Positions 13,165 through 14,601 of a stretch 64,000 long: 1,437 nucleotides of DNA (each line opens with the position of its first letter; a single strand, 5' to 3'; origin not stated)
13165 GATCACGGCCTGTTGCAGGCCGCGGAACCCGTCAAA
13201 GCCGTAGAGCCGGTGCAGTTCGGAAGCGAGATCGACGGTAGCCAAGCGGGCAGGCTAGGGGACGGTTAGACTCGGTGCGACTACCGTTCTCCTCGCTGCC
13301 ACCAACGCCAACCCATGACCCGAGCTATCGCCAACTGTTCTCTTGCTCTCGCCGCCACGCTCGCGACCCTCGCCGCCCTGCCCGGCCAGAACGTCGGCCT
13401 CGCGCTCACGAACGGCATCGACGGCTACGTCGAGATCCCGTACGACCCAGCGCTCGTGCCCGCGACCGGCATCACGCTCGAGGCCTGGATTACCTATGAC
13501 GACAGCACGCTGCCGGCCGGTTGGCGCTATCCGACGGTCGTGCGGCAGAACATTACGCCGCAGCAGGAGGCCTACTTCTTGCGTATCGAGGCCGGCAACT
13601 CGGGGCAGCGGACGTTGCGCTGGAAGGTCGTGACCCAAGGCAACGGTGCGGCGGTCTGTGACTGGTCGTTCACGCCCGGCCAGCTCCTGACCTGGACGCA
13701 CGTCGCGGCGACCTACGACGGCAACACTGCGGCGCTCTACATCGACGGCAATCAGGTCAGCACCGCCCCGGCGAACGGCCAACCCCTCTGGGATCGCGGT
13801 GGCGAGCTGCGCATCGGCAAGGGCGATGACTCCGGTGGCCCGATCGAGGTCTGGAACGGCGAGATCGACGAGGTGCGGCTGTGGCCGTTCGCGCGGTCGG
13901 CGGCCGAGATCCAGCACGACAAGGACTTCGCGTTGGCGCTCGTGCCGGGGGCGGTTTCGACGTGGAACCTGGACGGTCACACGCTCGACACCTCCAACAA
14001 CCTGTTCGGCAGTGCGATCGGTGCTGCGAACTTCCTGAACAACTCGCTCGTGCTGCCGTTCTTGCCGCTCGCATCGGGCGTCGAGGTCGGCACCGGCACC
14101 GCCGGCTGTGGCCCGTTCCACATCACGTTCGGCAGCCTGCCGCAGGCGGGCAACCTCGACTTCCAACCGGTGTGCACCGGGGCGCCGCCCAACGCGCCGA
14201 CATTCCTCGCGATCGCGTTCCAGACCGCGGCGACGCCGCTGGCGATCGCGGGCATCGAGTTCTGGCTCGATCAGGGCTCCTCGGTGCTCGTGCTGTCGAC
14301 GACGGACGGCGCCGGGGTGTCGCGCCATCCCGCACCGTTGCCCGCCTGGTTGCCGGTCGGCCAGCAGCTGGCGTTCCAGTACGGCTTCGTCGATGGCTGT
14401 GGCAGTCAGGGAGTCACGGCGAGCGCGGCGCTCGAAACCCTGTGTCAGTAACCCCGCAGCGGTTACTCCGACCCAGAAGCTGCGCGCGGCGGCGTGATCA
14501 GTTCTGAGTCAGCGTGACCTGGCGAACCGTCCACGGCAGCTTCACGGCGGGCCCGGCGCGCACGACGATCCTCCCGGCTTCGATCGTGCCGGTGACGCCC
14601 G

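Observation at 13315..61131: Gln at the predicted +1 position of essentially every Sec-type signal peptide in the window (a Q-rule)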

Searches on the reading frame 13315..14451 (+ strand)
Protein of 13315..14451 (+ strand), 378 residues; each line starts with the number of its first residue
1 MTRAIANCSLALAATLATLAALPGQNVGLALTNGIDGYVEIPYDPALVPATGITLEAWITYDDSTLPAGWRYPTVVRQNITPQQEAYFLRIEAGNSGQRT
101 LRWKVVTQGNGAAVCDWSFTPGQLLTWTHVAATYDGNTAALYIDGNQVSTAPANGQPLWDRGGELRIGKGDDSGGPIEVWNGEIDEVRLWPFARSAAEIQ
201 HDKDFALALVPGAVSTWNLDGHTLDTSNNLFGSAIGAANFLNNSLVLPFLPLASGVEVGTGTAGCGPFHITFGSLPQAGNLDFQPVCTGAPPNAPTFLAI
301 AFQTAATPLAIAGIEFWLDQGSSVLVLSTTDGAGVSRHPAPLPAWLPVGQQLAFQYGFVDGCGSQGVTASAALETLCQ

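Call 8: search_protein_families(library=pfam, proteins=[window:13315-14451:+])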
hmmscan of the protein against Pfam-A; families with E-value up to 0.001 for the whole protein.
window:13315-14451:+ (378 aa): 1 family
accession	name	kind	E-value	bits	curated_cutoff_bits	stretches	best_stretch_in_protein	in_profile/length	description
PF13385.13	Laminin_G_3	-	4.3e-27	95.6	27.6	1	34-200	2-151/151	Concanavalin A-like lectin/glucanases superfamily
